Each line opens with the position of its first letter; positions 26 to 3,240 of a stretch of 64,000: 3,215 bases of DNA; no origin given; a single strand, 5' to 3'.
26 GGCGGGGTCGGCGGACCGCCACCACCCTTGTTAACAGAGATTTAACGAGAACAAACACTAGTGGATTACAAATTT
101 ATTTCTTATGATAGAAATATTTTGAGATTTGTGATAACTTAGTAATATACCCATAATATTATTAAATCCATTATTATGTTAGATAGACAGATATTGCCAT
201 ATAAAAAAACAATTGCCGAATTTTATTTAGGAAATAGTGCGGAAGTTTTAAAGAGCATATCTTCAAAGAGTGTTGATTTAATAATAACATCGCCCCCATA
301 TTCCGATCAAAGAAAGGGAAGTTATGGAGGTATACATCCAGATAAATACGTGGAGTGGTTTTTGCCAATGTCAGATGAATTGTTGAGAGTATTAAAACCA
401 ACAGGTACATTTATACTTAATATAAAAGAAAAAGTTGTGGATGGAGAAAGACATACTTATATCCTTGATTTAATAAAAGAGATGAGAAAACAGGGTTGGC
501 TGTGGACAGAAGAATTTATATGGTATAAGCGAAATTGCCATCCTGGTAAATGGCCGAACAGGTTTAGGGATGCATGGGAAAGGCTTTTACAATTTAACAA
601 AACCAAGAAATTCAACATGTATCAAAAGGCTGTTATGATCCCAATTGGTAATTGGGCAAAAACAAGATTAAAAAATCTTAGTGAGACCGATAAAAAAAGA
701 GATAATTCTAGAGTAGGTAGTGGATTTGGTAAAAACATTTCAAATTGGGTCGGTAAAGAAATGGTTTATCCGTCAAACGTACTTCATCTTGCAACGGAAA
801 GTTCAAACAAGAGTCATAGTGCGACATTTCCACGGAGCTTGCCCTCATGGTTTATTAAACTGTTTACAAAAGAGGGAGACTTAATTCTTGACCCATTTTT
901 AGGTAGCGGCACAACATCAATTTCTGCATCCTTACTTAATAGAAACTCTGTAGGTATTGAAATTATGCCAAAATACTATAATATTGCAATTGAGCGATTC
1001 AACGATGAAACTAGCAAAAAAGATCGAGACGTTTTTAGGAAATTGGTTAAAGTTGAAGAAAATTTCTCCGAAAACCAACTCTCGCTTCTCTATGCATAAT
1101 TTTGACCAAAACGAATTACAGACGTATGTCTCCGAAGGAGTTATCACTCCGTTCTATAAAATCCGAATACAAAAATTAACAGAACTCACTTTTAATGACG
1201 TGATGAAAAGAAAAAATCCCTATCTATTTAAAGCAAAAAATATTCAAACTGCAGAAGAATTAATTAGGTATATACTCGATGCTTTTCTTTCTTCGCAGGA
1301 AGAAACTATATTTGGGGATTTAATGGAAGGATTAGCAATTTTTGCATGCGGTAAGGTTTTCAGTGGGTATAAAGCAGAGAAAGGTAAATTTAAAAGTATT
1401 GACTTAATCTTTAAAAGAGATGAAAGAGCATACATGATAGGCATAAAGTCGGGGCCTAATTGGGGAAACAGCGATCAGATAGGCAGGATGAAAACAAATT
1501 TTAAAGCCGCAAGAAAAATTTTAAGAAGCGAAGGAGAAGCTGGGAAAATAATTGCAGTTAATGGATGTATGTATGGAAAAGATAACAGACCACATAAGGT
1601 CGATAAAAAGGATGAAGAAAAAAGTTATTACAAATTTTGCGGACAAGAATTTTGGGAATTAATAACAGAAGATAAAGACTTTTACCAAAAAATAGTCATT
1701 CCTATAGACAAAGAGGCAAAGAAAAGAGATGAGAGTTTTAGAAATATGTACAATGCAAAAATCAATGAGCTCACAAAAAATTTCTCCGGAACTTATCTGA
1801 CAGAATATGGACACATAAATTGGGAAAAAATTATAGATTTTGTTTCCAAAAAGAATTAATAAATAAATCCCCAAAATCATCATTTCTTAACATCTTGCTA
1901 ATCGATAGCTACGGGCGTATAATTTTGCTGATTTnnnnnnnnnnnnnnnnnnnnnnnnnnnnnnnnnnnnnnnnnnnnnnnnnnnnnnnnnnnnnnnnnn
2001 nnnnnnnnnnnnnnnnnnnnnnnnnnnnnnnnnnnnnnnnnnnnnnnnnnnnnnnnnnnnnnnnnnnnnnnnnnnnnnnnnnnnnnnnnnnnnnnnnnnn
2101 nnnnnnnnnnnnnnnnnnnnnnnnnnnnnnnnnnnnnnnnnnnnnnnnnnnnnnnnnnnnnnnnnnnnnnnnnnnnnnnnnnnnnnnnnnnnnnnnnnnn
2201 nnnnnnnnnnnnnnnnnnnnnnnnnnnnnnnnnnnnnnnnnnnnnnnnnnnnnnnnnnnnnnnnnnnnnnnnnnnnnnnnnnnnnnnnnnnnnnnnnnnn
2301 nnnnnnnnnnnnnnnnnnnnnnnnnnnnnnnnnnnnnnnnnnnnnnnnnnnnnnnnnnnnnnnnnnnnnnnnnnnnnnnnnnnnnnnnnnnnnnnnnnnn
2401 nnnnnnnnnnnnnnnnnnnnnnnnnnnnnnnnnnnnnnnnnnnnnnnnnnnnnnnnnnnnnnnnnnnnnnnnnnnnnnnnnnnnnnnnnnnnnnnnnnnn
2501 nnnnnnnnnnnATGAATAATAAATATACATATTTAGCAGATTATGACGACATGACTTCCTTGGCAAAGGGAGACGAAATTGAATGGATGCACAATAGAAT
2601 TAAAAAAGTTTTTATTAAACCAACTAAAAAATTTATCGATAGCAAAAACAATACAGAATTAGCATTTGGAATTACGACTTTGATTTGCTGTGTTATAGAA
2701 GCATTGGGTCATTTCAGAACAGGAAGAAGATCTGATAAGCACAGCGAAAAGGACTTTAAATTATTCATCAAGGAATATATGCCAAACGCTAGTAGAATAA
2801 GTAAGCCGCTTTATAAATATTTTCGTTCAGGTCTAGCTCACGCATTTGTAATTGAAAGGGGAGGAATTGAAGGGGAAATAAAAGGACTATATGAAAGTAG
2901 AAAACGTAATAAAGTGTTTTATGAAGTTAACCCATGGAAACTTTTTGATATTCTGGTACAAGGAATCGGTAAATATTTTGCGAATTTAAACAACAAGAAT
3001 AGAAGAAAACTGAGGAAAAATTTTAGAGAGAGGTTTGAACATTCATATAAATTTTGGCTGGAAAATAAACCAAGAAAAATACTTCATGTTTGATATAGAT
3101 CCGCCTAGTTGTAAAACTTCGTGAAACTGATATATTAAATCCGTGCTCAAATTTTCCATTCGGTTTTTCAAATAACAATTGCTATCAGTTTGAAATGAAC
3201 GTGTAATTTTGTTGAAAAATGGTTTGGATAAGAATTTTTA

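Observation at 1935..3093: Tandem divergent paralogs each carrying an Rx4H (HEPN-like) motif beside a type II R-M: candidate two-subunit RNase-type defence module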

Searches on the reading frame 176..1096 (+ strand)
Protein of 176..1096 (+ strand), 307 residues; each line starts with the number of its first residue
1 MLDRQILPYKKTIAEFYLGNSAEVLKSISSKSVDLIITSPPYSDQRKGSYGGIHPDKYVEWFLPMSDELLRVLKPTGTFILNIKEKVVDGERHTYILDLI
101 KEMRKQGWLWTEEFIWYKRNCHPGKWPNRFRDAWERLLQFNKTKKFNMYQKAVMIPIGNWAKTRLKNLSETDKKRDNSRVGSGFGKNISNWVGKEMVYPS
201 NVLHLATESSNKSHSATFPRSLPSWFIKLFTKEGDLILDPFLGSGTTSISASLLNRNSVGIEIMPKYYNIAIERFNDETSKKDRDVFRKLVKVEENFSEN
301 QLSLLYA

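Call 4: search_protein_families(library=pfam, proteins=[window:176-1096:+], max_evalue=1)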
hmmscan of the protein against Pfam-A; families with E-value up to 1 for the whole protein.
window:176-1096:+ (307 aa): 2 families
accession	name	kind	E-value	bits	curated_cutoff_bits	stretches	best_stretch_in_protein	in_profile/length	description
PF01555.25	N6_N4_Mtase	-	7.3e-44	150.8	26.7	1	33-272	1-220/221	DNA methylase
PF01170.24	UPF0020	-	2.8e-06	27.6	22.3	1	232-275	27-65/197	RMKL-like, methyltransferase domain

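Call 5: search_protein_families(library=padloc, proteins=[window:176-1096:+], max_evalue=1)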
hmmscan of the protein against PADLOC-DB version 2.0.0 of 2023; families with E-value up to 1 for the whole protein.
window:176-1096:+ (307 aa): 73 families (the best 25 are shown)
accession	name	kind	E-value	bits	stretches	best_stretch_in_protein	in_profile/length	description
PDLC03387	MTase_II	-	1.7e-47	160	2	100-281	132-281/289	Type II methyltransferase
PDLC03353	MTase_II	-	2e-43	146.8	1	12-276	8-251/260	Type II methyltransferase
PDLC03371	MTase_II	-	1.8e-39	133.9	1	10-281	7-258/260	Type II methyltransferase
PDLC03350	MTase_II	-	4.5e-35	119.6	1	17-288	60-308/312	Type II methyltransferase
PDLC03323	MTase_II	-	2.4e-34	116.9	1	1-290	2-311/330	Type II methyltransferase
PDLC03299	MTase_II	-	9.5e-30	102.1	1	17-291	18-273/296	Type II methyltransferase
PDLC03252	MTase_II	-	2.5e-26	90.8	3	193-275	271-353/365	Type II methyltransferase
PDLC03260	MTase_II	-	8e-25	85.5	2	207-288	239-320/349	Type II methyltransferase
PDLC03230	MTase_II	-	1.1e-21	75.5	1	10-281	32-288/360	Type II methyltransferase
PDLC03216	MTase_II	-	2.2e-21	74.3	3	207-286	187-266/364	Type II methyltransferase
PDLC03283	MTase_II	-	9.6e-21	72.4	2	208-297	204-292/352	Type II methyltransferase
PDLC03228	MTase_II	-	2.3e-20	71.4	2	208-276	138-206/227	Type II methyltransferase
PDLC03295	MTase_II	-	1.8e-19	68.3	1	13-284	3-275/292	Type II methyltransferase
PDLC03265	MTase_II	-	2.9e-19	67.7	2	20-81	31-96/333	Type II methyltransferase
PDLC03303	MTase_II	-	8.3e-19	65.5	2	18-153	8-151/668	Type II methyltransferase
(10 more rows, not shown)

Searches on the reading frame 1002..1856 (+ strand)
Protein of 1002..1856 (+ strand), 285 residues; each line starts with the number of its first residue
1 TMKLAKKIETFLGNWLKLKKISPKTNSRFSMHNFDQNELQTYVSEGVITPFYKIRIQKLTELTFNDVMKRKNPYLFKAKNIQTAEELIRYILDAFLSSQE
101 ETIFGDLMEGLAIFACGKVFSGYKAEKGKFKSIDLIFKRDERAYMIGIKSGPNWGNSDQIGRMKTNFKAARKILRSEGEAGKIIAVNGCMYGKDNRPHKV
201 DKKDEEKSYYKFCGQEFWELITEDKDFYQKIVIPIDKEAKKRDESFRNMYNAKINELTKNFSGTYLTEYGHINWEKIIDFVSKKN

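Call 4: search_protein_families(library=pfam, proteins=[window:1002-1856:+], max_evalue=1)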
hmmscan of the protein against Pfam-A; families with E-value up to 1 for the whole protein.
window:1002-1856:+ (285 aa): 1 family
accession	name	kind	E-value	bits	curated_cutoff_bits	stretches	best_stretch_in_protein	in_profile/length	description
PF14511.12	RE_EcoO109I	-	4e-76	255.7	22.5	1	38-243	2-198/198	Type II restriction endonuclease EcoO109I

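Call 5: search_protein_families(library=padloc, proteins=[window:1002-1856:+], max_evalue=1)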
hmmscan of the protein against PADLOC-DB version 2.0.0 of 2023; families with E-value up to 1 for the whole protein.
window:1002-1856:+ (285 aa): 0 families

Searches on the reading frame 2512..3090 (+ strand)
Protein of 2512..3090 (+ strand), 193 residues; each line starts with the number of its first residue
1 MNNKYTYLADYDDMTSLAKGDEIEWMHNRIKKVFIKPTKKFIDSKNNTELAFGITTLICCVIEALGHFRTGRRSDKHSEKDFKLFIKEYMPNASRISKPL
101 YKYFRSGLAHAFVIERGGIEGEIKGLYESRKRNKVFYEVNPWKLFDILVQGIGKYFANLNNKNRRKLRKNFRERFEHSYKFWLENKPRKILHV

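Call 4: search_protein_families(library=pfam, proteins=[window:2512-3090:+], max_evalue=1)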
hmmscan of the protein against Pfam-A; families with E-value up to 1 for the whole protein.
window:2512-3090:+ (193 aa): 0 families

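Call 5: search_protein_families(library=padloc, proteins=[window:2512-3090:+], max_evalue=1)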
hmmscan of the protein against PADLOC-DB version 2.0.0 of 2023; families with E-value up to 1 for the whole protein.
window:2512-3090:+ (193 aa): 0 families

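Call 6: search_protein_families(library=ncbifam, proteins=[window:2512-3090:+], max_evalue=1)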
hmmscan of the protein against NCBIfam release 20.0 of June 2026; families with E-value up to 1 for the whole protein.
window:2512-3090:+ (193 aa): 1 family
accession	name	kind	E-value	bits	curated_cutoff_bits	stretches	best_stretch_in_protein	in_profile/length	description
NF047687.1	LIC10173_fam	subfamily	0.14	11.9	230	1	160-189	79-108/198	LIC10173 family protein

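Call 7: search_protein_families(library=phrogs, proteins=[window:2512-3090:+], max_evalue=1)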
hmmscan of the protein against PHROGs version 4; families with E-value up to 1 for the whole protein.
window:2512-3090:+ (193 aa): 1 family
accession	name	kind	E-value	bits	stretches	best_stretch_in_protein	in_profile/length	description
phrog_28390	-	unknown function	0.027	15.8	1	151-180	14-43/68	-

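Call 8: find_homologous_proteins(query=window:2512-3090:+, max_evalue=0.01)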
Query window:2512-3090:+ (193 aa): 7 proteins with E <= 0.01 among 60 candidates.
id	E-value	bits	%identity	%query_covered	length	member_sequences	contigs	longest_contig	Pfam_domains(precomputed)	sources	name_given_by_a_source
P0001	5.9e-127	439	100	100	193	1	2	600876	-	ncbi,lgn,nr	ncbi:MAG: hypothetical protein HYT07_01370 [Candidatus Levybacteria bacterium]|nr:hypothetical prote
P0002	5.3e-76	273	67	96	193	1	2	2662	-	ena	-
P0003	5.6e-70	253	60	97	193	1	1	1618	-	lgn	-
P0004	2.4e-66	241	57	97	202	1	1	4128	-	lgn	-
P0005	1.2e-63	232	55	97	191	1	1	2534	-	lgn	-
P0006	1.0e-53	200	52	97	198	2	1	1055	-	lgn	-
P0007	1.7e-52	196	50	97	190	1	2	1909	-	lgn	-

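Call 15: search_solved_structures(query=A2, max_evalue=10)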
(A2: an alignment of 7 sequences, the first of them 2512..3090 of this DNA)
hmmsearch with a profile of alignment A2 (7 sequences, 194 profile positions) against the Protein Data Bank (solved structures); distinct sequences matched with E-value up to 10: 0.

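Call 21: find_encoding_contigs(protein=P0004, flank=5000, max_places=3)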
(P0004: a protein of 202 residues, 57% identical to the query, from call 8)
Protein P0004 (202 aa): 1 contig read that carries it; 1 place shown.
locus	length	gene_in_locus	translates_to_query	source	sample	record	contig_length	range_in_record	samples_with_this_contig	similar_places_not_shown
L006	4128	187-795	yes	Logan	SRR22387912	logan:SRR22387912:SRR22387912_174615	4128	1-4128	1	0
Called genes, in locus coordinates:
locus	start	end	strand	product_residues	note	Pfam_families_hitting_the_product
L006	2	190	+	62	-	?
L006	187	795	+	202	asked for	-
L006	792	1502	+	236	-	-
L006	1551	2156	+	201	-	-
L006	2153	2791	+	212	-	-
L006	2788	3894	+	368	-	PF01420:Methylase_S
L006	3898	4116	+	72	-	PF09397:FtsK_gamma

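Call 22: find_encoding_contigs(protein=P0002, flank=5000, max_places=3)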
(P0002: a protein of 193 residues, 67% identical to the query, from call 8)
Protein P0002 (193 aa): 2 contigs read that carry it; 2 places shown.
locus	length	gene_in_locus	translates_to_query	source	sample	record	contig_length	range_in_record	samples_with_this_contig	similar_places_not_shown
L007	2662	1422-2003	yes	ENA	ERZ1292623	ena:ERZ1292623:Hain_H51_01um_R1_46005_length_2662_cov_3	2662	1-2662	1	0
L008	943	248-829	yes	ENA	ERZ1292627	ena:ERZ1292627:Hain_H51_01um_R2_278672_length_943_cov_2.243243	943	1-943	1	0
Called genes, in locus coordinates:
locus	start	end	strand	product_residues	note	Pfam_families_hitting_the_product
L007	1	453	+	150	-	?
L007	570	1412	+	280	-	-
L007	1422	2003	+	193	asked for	-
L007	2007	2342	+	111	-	-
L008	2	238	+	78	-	?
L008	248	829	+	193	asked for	-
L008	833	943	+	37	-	?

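Call 23: find_encoding_contigs(protein=P0005, flank=5000, max_places=3)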
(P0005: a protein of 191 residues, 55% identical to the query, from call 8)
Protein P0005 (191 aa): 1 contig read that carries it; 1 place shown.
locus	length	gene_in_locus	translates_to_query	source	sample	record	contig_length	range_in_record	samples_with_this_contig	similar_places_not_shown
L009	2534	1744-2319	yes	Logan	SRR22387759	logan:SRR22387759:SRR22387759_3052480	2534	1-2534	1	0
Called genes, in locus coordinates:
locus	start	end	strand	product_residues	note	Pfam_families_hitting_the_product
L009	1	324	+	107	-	?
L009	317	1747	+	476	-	PF12161:HsdM_N, PF02384:N6_Mtase, PF07669:Eco57I (weak), PF01170:UPF0020 (weak), PF20473:MmeI_Mtase (faint)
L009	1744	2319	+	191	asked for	-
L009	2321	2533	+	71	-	?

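Call 40: predict_structure(alignment_id=A4)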
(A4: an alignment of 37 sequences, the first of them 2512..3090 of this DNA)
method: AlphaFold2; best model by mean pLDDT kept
length: 193 residues; sequences in the alignment: 37
mean_pLDDT: 82.4   pTM: 0.81
mean pLDDT of the five models: 82.4, 82.3, 82.2, 80.6, 80.0
residues with pLDDT >= 90: 89; 70-90: 62; 50-70: 33; < 50: 9
segments of 3 or more residues with pLDDT < 50: 1-6
pLDDT, mean of each block of 10 residues (from residue 1): 48 75 94 93 75 87 97 87 97 90 82 55 67 74 94 98 96 92 76 49
secondary structure, 60 per line:
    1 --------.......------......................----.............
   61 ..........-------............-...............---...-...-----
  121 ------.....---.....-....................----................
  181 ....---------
elements in order: H9-15 H22-43 H48-70 H78-89 H91-105 E113-115 E127-131 E135-139 H141-160 H165-184

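Call 62: find_related_loci(query=A2, collection=metagenome_contigs, flank=8000)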
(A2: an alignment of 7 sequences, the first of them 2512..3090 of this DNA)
Query A2 (193 aa) in metagenome_contigs; peptide patterns used: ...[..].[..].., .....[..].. (x = any residue, [..] = any of these).
363 stretches matched a pattern; 3 encode a relative of the query (tblastn E <= 1e-3); 3 distinct loci.
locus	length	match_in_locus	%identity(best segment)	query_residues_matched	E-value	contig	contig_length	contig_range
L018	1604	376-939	67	3-187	2e-86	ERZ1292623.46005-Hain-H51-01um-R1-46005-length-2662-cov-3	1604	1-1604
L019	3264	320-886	28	2-179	3e-17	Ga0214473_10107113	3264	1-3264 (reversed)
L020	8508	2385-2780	26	5-120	1e-12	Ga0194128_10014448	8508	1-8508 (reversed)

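Call 64: find_related_loci(query=A2, collection=viral_contigs, flank=8000)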
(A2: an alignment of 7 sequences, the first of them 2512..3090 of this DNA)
Query A2 (193 aa) in viral_contigs; peptide patterns used: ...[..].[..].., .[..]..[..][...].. (x = any residue, [..] = any of these).
54 stretches matched a pattern, but none encodes a relative of the query by tblastn (E <= 1e-3).

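Call 66: search_dna_similar(query=window:2512-3090:+, collection=plasmids, mode=protein, max_evalue=0.01, max_rows=20)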
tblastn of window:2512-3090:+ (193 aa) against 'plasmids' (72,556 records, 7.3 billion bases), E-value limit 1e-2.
Records with a match: 2; places in all: 2; records where one place covers at least 80% of the query: 0.
Best place of each record, by identity: <60% 2.
By first word of the organism name: Arcobacter 2.
By predicted mobility (MOB-suite, as given by PLSDB): non-mobilizable 2.
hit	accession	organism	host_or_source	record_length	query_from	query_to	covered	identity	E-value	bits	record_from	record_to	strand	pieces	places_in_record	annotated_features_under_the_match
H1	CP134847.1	Arcobacter sp. AZ-2023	food,chicken meat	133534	51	112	32%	35.5%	1e-3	46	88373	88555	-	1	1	hypothetical protein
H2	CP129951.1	Arcobacter sp. DSM 115972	animal,chicken meat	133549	51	112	32%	35.5%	1e-3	46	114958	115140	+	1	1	hypothetical protein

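Call 67: get_annotated_region(hit=H2, flank=7000)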
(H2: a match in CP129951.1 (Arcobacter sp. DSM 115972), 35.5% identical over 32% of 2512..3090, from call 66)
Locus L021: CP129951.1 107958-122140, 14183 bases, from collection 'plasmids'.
description: Arcobacter sp. DSM 115972 plasmid p133_DSM_115972, complete sequence
organism: Arcobacter sp. DSM 115972 (NCBI taxid 3059427)
taxonomy: Bacteria; Campylobacterota; Epsilonproteobacteria; Campylobacterales; Arcobacteraceae; Arcobacter; Arcobacter sp. DSM 115972
host: -; source: animal,chicken meat; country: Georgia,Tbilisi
typing (MOB-suite, as given by PLSDB): non-mobilizable
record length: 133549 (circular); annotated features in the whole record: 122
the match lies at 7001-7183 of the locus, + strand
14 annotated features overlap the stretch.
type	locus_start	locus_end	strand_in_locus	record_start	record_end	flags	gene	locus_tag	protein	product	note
CDS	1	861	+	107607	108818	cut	-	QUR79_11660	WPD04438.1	hypothetical protein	-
CDS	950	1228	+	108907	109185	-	-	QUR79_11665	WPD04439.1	hypothetical protein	-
CDS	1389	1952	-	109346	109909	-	-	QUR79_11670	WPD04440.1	recombinase family protein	-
CDS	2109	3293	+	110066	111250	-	-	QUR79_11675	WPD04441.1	hypothetical protein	-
CDS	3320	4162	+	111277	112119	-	-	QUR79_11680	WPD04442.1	DUF2971 domain-containing protein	-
CDS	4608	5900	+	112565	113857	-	-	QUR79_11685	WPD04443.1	HEPN/Toprim-associated domain-containing protein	-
CDS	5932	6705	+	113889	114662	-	-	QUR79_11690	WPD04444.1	hypothetical protein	-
CDS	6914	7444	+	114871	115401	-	-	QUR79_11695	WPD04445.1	hypothetical protein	-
CDS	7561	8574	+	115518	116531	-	-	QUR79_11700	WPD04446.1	SMEK domain-containing protein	-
CDS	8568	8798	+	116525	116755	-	-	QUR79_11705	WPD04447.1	hypothetical protein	-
CDS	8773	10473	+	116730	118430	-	-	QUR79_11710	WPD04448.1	DUF2326 domain-containing protein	-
CDS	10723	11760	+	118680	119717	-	-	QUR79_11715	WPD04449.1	hypothetical protein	-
CDS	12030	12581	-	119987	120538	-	-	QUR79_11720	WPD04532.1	site-specific integrase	-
CDS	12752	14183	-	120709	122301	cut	-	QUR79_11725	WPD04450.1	hypothetical protein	-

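Call 73: search_protein_families(library=pfam, proteins=[L019:1103-1837:+, L019:1859-2860:+, L020:461-1207:+, L020:1274-2284:+, L020:3068-4378:+, L020:4291-4968:+, L007:549-1409:+, L006:792-1499:+], max_evalue=0.01)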
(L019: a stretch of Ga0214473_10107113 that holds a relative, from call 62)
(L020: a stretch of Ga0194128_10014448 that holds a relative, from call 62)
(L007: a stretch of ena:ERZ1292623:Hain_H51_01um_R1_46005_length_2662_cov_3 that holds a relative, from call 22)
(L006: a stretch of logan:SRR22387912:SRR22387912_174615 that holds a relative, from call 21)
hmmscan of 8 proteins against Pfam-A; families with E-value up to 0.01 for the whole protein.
L019:1103-1837:+ (245 aa): 3 families
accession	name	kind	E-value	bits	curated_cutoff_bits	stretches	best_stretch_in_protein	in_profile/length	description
PF12706.13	Lactamase_B_2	-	4.8e-21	75.7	27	1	2-176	6-181/200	Beta-lactamase superfamily domain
PF00753.33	Lactamase_B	-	9.1e-08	32.7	22.7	1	2-129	21-154/196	Metallo-beta-lactamase superfamily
PF23023.1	Anti-Pycsar_Apyc1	-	0.0039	17.1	50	1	17-44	45-72/250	Anti-Pycsar protein Apyc1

L019:1859-2860:+ (334 aa): 1 family
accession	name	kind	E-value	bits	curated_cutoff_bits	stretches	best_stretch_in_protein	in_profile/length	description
PF07676.18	PD40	-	0.0062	16.9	20.9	0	182-193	12-23/38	WD40-like Beta Propeller Repeat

L020:461-1207:+ (249 aa): 3 families
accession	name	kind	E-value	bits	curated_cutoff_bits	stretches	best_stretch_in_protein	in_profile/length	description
PF00805.28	Pentapeptide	-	2.1e-27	94.7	20.2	3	49-88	1-40/40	Pentapeptide repeats (8 copies)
PF13599.13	Pentapeptide_4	-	0.00013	22.4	38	1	31-90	18-77/78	Pentapeptide repeat region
PF13576.12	Pentapeptide_3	-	0.00038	21.1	27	0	62-99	7-47/48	Pentapeptide repeats (9 copies)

L020:1274-2284:+ (337 aa): 0 families

L020:3068-4378:+ (437 aa): 3 families
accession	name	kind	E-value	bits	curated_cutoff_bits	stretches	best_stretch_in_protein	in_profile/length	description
PF04313.20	HSDR_N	-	2.3e-08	34.6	25.1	1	132-199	121-194/198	Type I restriction enzyme R protein N terminus (HSDR_N)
PF18755.6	RAMA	-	1.9e-07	31.4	35.2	1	327-420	9-91/107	Restriction Enzyme Adenine Methylase Associated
PF13588.12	HSDR_N_2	-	0.0013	19.2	25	1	130-197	29-96/110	Type I restriction enzyme R protein N terminus (HSDR_N)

L020:4291-4968:+ (226 aa): 0 families

L007:549-1409:+ (287 aa): 0 families

L006:792-1499:+ (236 aa): 0 families

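Call 88: search_dna_similar(query=window:2512-3090:+, collection=phages, mode=protein, max_evalue=0.01)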
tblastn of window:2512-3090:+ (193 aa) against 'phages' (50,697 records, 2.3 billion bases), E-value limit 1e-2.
No match.

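Call 90: search_dna_similar(query=L021:6914-7441:+, collection=plasmids, mode=protein, max_evalue=0.001, max_rows=25)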
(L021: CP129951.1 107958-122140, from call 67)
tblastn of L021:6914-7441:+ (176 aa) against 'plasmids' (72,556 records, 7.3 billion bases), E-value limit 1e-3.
Records with a match: 2; places in all: 2; records where one place covers at least 80% of the query: 2.
Best place of each record, by identity: >=99% 2.
By first word of the organism name: Arcobacter 2.
By predicted mobility (MOB-suite, as given by PLSDB): non-mobilizable 2.
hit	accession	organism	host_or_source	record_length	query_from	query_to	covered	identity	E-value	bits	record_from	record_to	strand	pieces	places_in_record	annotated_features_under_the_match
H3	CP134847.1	Arcobacter sp. AZ-2023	food,chicken meat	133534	1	176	100%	100.0%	7e-115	364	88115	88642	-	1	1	hypothetical protein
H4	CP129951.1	Arcobacter sp. DSM 115972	animal,chicken meat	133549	1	176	100%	100.0%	7e-115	364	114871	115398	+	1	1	hypothetical protein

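Call 93: search_protein_families(library=pfam, proteins=[L007:2007-2339:+], max_evalue=1)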
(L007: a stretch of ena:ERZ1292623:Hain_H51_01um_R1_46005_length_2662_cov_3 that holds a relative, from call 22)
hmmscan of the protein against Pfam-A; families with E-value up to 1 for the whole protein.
L007:2007-2339:+ (111 aa): 1 family
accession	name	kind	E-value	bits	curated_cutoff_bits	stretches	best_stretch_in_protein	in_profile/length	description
PF17743.7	DUF5580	-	0.11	13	23.9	1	65-99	36-68/94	Family of unknown function (DUF5580) N-terminal domain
